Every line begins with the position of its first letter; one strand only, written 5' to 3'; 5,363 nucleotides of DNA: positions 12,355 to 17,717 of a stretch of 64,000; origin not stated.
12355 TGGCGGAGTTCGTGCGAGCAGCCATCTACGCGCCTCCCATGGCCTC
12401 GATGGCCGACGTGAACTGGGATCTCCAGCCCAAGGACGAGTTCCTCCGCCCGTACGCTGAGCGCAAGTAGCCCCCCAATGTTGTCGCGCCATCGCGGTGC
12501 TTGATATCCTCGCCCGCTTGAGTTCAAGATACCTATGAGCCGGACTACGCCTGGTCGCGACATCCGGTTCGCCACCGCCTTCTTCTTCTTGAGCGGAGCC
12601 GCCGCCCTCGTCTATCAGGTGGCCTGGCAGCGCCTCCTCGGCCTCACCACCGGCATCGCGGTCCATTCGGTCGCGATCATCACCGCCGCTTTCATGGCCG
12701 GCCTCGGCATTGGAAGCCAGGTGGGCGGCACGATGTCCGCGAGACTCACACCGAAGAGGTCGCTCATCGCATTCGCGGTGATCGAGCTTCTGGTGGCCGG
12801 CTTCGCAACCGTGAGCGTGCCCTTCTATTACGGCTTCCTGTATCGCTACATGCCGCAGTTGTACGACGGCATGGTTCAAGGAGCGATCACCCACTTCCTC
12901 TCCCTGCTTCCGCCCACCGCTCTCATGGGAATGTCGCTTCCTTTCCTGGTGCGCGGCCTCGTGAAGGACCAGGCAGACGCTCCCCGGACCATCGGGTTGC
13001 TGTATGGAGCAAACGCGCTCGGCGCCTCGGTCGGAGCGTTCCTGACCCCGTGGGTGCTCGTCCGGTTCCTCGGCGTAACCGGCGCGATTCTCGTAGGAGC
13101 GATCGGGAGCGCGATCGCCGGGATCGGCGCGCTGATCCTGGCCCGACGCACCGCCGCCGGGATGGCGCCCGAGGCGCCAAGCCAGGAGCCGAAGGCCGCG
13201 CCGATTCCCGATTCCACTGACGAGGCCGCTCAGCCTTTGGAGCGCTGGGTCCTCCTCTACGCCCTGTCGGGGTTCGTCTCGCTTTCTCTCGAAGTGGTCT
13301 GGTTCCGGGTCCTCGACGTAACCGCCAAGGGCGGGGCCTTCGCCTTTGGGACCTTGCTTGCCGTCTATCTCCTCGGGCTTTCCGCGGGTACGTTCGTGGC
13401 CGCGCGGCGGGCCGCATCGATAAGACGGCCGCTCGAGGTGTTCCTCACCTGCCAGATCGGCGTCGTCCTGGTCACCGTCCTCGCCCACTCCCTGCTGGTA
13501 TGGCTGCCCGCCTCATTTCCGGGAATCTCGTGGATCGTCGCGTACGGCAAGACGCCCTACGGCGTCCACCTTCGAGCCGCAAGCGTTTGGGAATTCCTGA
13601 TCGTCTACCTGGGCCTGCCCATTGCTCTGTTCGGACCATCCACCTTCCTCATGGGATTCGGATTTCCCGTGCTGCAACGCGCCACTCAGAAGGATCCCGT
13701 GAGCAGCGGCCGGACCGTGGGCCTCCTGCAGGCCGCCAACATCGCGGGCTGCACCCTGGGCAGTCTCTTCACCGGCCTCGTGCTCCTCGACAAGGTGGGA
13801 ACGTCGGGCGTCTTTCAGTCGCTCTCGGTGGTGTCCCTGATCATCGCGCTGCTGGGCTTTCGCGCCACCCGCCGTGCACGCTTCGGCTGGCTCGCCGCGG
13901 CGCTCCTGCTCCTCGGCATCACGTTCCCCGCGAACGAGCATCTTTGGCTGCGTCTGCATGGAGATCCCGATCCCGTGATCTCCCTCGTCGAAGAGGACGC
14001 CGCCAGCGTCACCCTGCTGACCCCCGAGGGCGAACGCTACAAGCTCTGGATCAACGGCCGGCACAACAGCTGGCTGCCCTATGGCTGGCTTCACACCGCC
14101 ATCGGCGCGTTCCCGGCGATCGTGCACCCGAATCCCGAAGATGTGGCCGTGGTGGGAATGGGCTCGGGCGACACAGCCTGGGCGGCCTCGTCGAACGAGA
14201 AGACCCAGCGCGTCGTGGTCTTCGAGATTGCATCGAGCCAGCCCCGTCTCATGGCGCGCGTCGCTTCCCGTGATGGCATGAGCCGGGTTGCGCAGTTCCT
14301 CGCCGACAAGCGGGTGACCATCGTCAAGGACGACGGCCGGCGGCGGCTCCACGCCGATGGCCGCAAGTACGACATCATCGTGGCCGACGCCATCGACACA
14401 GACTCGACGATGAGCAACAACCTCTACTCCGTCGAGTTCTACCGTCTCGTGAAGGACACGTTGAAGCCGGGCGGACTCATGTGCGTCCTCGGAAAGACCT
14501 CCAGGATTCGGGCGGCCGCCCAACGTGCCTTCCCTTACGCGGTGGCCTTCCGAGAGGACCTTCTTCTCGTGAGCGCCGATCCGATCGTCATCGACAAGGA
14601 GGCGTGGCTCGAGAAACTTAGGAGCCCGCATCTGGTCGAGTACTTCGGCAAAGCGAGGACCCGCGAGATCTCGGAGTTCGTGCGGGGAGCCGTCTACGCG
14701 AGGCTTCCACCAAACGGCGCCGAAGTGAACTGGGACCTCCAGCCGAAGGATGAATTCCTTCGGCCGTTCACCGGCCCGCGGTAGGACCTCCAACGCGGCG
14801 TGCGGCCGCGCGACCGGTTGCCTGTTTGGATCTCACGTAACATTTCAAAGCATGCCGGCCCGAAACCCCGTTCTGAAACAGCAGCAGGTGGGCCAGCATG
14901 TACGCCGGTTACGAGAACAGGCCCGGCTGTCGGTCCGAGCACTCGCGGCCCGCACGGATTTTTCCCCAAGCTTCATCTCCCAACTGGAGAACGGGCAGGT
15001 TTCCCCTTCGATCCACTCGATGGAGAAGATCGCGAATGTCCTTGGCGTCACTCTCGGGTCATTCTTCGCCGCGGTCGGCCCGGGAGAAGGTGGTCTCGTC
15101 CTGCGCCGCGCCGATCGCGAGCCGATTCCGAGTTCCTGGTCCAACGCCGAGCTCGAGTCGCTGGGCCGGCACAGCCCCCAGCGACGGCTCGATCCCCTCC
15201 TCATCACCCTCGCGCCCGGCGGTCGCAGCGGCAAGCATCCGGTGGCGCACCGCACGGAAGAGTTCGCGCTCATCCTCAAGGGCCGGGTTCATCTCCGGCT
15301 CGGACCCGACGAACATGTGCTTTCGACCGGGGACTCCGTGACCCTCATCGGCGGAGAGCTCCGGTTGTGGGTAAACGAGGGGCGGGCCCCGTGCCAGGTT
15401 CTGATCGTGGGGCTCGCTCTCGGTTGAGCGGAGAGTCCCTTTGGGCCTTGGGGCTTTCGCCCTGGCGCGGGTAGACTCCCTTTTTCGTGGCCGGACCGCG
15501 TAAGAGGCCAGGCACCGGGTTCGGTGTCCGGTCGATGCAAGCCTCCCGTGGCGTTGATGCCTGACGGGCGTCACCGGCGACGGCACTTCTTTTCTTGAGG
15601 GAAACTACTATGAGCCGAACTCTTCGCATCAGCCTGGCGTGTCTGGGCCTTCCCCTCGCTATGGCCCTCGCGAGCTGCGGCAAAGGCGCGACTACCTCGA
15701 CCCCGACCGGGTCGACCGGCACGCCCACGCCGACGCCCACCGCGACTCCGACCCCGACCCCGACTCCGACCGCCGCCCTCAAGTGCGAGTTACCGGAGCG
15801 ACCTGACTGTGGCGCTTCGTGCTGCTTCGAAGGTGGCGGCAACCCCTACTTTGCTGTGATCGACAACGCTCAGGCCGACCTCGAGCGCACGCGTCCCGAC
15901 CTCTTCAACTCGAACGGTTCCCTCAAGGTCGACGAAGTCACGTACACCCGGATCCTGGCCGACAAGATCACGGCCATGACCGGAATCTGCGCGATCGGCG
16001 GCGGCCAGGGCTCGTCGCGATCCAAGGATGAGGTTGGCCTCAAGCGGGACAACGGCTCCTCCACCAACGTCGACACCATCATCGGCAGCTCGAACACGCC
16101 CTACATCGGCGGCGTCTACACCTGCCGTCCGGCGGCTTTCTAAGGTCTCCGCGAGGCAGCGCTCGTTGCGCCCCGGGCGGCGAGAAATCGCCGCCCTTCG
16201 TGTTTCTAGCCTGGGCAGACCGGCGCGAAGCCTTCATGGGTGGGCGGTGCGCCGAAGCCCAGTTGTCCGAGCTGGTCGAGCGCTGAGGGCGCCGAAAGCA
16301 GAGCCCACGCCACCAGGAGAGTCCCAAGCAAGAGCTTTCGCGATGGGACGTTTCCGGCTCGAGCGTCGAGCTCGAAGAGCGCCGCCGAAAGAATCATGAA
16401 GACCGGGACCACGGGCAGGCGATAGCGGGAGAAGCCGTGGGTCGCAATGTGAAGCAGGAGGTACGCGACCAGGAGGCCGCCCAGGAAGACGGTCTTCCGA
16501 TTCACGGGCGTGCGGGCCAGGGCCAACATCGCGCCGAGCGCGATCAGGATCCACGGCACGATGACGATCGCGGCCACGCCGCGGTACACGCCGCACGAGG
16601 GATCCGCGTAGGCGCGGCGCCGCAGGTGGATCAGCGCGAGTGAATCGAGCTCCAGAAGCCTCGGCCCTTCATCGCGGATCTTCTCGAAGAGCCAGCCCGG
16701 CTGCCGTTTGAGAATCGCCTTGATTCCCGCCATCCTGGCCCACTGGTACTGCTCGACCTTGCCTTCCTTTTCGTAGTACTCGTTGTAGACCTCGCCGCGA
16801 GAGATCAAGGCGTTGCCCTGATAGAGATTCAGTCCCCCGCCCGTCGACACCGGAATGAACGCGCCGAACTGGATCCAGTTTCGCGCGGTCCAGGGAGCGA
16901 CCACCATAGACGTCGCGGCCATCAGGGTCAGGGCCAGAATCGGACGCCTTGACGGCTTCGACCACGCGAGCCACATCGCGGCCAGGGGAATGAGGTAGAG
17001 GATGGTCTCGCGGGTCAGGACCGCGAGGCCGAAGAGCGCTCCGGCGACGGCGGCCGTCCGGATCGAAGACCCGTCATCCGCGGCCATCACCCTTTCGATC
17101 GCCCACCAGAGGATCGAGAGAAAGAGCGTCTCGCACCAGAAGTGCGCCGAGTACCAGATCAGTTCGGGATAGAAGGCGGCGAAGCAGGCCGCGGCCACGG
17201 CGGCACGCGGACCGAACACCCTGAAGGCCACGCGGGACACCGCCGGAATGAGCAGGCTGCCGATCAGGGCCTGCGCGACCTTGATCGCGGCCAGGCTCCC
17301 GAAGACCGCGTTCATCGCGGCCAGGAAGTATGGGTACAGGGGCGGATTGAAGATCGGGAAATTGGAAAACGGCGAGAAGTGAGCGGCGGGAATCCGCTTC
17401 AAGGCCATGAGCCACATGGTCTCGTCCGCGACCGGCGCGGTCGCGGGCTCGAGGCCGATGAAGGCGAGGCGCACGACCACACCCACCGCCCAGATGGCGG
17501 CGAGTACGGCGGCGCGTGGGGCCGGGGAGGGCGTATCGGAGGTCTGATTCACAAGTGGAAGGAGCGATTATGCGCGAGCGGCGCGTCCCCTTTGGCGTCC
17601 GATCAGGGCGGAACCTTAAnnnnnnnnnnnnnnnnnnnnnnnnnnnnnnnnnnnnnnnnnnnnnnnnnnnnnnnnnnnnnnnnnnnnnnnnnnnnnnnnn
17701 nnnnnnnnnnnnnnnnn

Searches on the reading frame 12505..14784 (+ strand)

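Call 47: search_protein_families(library=pfam, proteins=[window:12505-14784:+], max_evalue=0.0001)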
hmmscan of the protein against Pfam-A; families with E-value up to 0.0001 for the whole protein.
window:12505-14784:+ (759 aa): 2 families
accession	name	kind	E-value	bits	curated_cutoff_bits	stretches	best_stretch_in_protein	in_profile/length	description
PF01564.23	Spermine_synth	-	6.6e-13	49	22.9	1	530-664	5-133/186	Spermine/spermidine synthase domain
PF07690.21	MFS_1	-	5.1e-07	29.4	33.4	1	26-341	5-306/347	Major Facilitator Superfamily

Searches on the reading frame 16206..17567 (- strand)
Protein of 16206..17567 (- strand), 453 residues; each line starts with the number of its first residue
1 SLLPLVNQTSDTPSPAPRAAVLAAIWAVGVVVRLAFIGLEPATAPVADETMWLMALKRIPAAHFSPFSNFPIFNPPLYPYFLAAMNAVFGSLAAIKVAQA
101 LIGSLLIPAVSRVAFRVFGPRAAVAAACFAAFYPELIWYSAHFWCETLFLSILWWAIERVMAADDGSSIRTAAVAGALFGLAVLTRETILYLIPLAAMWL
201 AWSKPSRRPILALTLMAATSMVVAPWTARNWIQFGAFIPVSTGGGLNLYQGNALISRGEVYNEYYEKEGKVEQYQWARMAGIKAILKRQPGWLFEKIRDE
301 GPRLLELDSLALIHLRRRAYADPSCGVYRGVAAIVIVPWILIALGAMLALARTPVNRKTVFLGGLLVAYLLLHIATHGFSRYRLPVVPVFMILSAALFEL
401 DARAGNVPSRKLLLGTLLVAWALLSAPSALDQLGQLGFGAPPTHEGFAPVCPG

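Call 47: search_protein_families(library=pfam, proteins=[window:16206-17567:-], max_evalue=0.0001)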
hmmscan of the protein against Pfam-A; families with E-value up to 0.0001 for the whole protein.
window:16206-17567:- (453 aa): 1 family
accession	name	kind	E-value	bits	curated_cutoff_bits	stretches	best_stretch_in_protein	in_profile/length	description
PF13231.12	PMT_2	-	1e-12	49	26.1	1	75-225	3-156/160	Dolichyl-phosphate-mannose-protein mannosyltransferase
